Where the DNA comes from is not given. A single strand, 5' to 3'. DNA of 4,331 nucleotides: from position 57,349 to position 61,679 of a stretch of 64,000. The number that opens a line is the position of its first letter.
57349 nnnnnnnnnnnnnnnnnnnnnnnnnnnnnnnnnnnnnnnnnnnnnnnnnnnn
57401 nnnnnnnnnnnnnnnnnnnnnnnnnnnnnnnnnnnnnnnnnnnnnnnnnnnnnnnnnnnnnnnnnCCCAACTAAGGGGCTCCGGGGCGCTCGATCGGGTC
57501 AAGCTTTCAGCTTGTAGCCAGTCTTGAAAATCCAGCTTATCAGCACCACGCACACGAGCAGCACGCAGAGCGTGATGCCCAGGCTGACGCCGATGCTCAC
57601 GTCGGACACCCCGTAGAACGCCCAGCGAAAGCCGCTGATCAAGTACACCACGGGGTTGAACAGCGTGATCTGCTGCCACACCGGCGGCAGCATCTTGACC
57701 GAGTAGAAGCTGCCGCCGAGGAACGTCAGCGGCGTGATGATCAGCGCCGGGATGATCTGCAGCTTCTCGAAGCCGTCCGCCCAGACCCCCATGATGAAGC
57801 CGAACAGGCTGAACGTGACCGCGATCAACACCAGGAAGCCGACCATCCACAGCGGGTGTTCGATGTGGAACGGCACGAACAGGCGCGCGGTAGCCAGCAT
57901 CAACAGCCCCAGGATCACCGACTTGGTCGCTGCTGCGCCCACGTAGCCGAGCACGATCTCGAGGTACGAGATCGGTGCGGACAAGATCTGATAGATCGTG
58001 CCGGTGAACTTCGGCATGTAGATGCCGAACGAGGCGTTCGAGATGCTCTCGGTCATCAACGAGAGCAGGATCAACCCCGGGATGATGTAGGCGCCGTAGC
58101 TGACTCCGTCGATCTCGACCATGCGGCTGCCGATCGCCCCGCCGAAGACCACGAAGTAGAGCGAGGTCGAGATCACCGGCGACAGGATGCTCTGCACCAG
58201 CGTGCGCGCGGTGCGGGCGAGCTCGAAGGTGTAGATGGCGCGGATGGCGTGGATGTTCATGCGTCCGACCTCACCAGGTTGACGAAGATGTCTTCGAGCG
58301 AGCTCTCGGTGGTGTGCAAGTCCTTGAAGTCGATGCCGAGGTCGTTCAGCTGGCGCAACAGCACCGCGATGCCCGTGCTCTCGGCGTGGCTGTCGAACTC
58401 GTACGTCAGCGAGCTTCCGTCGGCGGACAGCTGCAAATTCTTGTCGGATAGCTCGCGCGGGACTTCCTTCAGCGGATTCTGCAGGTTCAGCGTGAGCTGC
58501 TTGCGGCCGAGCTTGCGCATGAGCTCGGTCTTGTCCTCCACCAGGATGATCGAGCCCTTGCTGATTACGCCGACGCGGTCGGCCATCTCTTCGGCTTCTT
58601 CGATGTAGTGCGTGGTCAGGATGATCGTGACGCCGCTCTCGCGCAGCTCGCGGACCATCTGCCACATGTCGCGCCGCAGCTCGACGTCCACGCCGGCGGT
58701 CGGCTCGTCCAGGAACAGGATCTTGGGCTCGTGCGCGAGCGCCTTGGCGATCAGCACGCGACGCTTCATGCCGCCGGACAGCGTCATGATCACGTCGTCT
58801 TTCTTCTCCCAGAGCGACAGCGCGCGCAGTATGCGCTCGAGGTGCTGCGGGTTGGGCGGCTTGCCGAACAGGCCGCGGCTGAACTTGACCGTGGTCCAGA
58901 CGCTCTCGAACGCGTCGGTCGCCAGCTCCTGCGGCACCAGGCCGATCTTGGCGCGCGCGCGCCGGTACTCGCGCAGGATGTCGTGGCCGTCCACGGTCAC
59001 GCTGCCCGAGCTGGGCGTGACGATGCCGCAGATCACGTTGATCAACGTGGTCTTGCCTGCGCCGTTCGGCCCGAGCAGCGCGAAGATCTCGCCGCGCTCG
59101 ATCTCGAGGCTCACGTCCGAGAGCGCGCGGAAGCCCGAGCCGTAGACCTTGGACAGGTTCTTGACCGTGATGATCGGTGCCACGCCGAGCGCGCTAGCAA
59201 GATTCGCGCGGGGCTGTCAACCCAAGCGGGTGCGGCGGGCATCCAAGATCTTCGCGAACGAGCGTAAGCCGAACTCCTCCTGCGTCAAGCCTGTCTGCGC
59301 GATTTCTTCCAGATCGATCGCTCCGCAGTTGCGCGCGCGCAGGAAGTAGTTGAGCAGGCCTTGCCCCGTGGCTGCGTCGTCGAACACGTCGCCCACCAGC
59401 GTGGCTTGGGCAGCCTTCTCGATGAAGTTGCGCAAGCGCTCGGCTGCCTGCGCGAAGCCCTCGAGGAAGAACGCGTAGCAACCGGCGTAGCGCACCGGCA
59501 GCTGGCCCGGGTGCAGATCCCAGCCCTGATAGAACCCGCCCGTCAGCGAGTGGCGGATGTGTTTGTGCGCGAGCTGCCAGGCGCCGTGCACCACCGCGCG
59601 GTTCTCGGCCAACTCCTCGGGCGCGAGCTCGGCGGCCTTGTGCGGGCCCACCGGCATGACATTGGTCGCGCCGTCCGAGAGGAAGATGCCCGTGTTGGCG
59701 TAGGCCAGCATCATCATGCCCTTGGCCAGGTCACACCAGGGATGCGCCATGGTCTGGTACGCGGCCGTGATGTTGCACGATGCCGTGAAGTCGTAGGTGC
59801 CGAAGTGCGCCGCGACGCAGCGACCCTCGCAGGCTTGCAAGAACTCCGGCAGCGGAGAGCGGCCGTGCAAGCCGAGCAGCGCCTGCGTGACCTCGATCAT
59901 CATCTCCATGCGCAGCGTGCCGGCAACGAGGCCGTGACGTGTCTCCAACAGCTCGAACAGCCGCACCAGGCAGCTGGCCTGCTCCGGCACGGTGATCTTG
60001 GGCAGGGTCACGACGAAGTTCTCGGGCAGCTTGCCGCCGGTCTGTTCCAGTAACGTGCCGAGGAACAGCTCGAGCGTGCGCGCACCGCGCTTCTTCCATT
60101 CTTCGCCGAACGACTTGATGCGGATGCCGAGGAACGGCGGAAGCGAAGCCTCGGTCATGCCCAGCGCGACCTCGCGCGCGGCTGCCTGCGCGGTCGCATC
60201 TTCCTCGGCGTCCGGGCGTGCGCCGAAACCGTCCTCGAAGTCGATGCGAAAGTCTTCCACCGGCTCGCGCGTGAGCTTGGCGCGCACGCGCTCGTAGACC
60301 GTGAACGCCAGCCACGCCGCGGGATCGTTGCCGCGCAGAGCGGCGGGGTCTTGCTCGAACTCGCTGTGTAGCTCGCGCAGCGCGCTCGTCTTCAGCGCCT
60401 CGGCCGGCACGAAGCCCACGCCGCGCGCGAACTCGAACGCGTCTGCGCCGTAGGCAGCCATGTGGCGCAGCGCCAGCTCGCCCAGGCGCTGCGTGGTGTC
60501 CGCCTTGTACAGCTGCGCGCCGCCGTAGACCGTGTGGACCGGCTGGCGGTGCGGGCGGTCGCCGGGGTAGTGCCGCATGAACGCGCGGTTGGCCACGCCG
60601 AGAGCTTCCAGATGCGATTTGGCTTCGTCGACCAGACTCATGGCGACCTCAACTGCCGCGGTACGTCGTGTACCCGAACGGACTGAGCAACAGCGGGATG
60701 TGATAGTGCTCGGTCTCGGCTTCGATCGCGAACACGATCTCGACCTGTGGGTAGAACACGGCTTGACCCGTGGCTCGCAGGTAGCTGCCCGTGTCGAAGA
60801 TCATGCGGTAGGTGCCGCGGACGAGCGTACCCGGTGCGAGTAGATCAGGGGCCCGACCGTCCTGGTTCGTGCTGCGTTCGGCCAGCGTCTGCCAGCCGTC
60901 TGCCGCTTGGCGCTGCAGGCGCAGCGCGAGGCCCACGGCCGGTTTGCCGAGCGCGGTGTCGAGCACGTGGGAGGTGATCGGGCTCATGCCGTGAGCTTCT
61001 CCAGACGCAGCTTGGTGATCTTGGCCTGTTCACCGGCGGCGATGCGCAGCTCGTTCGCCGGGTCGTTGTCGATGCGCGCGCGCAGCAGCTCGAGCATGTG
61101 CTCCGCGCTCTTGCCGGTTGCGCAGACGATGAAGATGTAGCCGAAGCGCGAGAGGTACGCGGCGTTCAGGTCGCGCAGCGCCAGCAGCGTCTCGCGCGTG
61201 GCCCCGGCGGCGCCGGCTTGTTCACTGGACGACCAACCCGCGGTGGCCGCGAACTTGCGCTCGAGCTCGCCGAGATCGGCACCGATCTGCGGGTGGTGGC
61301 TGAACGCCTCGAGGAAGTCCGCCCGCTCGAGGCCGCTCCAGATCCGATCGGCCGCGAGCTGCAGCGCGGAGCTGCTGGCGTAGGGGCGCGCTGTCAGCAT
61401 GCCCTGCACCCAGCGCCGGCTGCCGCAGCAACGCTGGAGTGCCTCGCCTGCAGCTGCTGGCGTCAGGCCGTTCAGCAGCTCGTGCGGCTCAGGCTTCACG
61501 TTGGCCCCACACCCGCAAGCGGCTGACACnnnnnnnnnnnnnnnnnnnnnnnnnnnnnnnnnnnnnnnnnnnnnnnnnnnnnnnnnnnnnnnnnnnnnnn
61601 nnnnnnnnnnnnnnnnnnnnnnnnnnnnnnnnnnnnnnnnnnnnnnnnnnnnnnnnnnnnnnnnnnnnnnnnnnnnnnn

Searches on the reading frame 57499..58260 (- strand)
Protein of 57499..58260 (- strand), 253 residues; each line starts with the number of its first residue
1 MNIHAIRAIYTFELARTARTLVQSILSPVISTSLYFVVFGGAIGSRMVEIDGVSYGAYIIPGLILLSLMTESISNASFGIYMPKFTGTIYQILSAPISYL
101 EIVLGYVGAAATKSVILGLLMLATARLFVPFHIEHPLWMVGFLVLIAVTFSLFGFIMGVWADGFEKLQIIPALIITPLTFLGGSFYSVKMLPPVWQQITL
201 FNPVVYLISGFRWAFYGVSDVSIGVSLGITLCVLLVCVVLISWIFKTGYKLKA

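Call 5: search_protein_families(library=pfam, proteins=[window:57499-58260:-], max_evalue=0.01)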
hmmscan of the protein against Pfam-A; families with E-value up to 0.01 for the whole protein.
window:57499-58260:- (253 aa): 2 families
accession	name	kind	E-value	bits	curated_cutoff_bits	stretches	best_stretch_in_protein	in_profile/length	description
PF01061.29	ABC2_membrane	-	2.6e-29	102.7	26.9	1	6-216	3-211/211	ABC-2 type transporter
PF12698.13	ABC2_membrane_3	-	7.3e-11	42.2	31.6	1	54-242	159-346/347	ABC-2 family transporter protein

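Call 6: search_protein_families(library=ncbifam, proteins=[window:57499-58260:-], max_evalue=0.01)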
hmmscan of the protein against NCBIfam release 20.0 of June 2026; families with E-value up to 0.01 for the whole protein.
window:57499-58260:- (253 aa): 5 families
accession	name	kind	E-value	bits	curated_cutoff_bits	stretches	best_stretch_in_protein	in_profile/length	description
NF011648.0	PRK15066.1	subfamily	1.1e-67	228.3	225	1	3-252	7-256/257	ABC transporter permease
TIGR01247.1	drrB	subfamily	3.7e-22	79.2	223.05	1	16-240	8-231/236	daunorubicin resistance ABC transporter membrane protein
TIGR01291.1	nodJ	subfamily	2.7e-20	73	206.65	1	17-242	18-243/253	ABC-2 type transporter, NodJ family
TIGR03062.1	pip_yhgE_Cterm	subfamily_domain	3e-09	36.8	102.2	1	100-246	60-204/208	YhgE/Pip family protein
TIGR00025.1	Mtu_efflux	paralog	7e-05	22.5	146.9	1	54-240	36-226/238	ABC transporter efflux protein, DrrB family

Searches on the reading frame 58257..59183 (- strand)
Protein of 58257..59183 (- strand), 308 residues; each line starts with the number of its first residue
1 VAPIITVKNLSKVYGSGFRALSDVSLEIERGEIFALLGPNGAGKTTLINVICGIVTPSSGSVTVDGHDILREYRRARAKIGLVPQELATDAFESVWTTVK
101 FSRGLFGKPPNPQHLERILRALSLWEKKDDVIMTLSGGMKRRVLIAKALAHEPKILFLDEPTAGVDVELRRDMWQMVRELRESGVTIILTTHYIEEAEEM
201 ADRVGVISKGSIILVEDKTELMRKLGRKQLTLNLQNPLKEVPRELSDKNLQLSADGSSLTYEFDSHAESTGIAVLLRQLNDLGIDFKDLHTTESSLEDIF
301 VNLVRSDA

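Call 5: search_protein_families(library=pfam, proteins=[window:58257-59183:-], max_evalue=0.01)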
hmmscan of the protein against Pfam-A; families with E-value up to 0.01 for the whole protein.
window:58257-59183:- (308 aa): 15 families
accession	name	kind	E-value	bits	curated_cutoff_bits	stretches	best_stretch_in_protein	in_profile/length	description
PF00005.33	ABC_tran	-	1.7e-36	126.3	25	1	21-163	1-137/137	ABC transporter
PF13304.12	AAA_21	-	1.2e-11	45.7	27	2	135-192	238-298/304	AAA domain, putative AbiEii toxin, Type IV TA system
PF13476.12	AAA_23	-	4e-07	31.3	27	1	13-57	2-45/201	AAA domain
PF13175.12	AAA_15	-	5.8e-06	26.6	32.1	1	11-66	4-62/374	AAA ATPase domain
PF02463.25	SMC_N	-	6.4e-06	26.2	40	1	10-208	2-213/220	RecF/RecN/SMC N terminal domain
PF00004.35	AAA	-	6.9e-05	23.7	21.2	1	36-199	3-116/131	ATPase family associated with various cellular activities (AAA)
PF13555.12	AAA_29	-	0.00028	21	27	1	24-59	15-50/61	P-loop containing region of AAA domain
PF13479.12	AAA_24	-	0.00046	20.5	27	0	168-202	105-139/195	AAA domain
PF13732.12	DrrA1-3_C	-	0.001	20.2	27.4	1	219-304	4-81/81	ATP-binding protein DrrA1-3-like, C-terminal domain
PF06745.19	ATPase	-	0.0014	18.5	26.6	0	167-220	138-193/231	KaiC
PF02367.23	TsaE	-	0.003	17.9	26.6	1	27-75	17-64/128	Threonylcarbamoyl adenosine biosynthesis protein TsaE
PF00931.28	NB-ARC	-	0.0039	16.9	23.5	0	30-51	18-38/248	NB-ARC domain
PF13481.12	AAA_25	-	0.0042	17.2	27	0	28-192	30-189/195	AAA domain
PF00702.32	Hydrolase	-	0.0057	17.5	26.4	0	158-209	84-140/191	haloacid dehalogenase-like hydrolase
PF03193.22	RsgA_GTPase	-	0.0093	16.2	30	0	28-54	104-129/174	RsgA GTPase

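Call 6: search_protein_families(library=ncbifam, proteins=[window:58257-59183:-], max_evalue=0.01)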
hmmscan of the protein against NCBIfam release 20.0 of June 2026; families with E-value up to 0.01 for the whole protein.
window:58257-59183:- (308 aa): 193 families (the best 25 are shown)
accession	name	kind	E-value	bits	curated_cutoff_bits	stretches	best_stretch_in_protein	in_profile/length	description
TIGR01188.1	drrA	subfamily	1.3e-76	257.8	312.45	1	12-303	1-300/302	daunorubicin resistance ABC transporter, ATP-binding protein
TIGR03864.1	PQQ_ABC_ATP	hypoth_equivalog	4.2e-53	180.2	302.25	1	5-230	2-228/236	ABC transporter, ATP-binding subunit, PQQ-dependent alcohol dehydrogenase system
NF010060.0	PRK13537.1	equivalog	8e-48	162.9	521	1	3-232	14-245/314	nodulation factor ABC transporter ATP-binding protein NodI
TIGR04521.1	ECF_ATPase_2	equivalog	9.8e-47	159.3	330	1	5-254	1-265/279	energy-coupling factor transporter ATPase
NF010059.0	PRK13536.1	equivalog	1.9e-46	158.4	549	1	5-221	44-261/342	nodulation factor ABC transporter ATP-binding protein NodI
TIGR03522.1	GldA_ABC_ATP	equivalog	1.6e-45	155.9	402.6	1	5-303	3-300/301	gliding motility-associated ABC transporter ATP-binding subunit GldA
TIGR04406.1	LPS_export_lptB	equivalog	4.8e-44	150.4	240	1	5-226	2-227/239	LPS export ABC transporter ATP-binding protein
TIGR01288.1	nodI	equivalog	8.1e-44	149.8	424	1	5-219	5-219/303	nodulation factor ABC transporter ATP-binding protein NodI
TIGR00968.1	3a0106s01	subfamily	8.4e-44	149.9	342.75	1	5-224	1-221/237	sulfate ABC transporter ATP-binding protein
NF033858.1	ABC2_perm_RbbA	equivalog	3.7e-43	147.6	1050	1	3-242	265-505/909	ribosome-associated ATPase/putative transporter RbbA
NF011967.0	PRK15439.1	equivalog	3.8e-42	144.4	586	2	103-213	370-482/510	autoinducer 2 ABC transporter ATP-binding protein LsrA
NF040840.2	tungstate_WtpC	equivalog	2e-41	142.4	440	1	5-229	2-226/347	tungstate ABC transporter ATP-binding protein WtpC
TIGR03740.1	galliderm_ABC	subfamily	6.5e-41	140.4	309.75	1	6-216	2-206/223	lantibiotic protection ABC transporter ATP-binding subunit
TIGR04520.1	ECF_ATPase_1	equivalog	1.5e-40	139.4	315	1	5-253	1-255/269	energy-coupling factor transporter ATPase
NF043075.1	MMSYN1_0197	equivalog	3.5e-40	138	550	1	4-215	2-214/341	spermidine/putrescine ABC transporter ATP-binding protein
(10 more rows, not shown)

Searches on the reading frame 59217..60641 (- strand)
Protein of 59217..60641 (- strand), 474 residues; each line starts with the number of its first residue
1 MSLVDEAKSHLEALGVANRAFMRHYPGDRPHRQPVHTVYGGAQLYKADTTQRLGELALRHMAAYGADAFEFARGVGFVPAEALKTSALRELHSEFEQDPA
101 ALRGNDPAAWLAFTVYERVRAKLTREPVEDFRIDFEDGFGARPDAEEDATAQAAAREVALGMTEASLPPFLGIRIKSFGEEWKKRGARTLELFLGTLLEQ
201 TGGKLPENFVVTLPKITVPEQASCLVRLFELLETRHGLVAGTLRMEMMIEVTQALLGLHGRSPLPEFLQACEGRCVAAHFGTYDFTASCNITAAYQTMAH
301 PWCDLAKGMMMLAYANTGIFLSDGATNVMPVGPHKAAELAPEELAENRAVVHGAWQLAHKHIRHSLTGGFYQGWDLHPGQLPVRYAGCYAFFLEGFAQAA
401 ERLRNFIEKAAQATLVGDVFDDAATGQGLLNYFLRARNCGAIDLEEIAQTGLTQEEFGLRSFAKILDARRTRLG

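Call 39: search_protein_families(library=pfam, proteins=[window:59217-60641:-], max_evalue=0.001)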
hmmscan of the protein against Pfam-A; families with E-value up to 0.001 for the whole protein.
window:59217-60641:- (474 aa): 1 family
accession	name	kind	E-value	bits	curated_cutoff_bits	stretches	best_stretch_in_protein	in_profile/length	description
PF22484.2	DUF6986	-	4.5e-174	579.5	27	1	17-464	4-407/408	Domain of unknown function (DUF6986)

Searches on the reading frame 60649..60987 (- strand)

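Call 39: search_protein_families(library=pfam, proteins=[window:60649-60987:-], max_evalue=0.001)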
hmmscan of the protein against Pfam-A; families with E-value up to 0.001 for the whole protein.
window:60649-60987:- (112 aa): 1 family
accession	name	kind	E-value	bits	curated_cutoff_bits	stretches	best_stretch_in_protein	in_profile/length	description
PF00576.27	Transthyretin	-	1.2e-37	129.2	25.3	1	4-111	1-109/109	HIUase/Transthyretin family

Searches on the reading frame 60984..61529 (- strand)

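Call 39: search_protein_families(library=pfam, proteins=[window:60984-61529:-], max_evalue=0.001)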
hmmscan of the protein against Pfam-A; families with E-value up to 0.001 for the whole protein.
window:60984-61529:- (181 aa): 1 family
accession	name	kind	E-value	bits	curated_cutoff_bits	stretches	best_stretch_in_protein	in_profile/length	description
PF09349.15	OHCU_decarbox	-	2.8e-42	145.3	24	1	20-177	1-155/155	OHCU decarboxylase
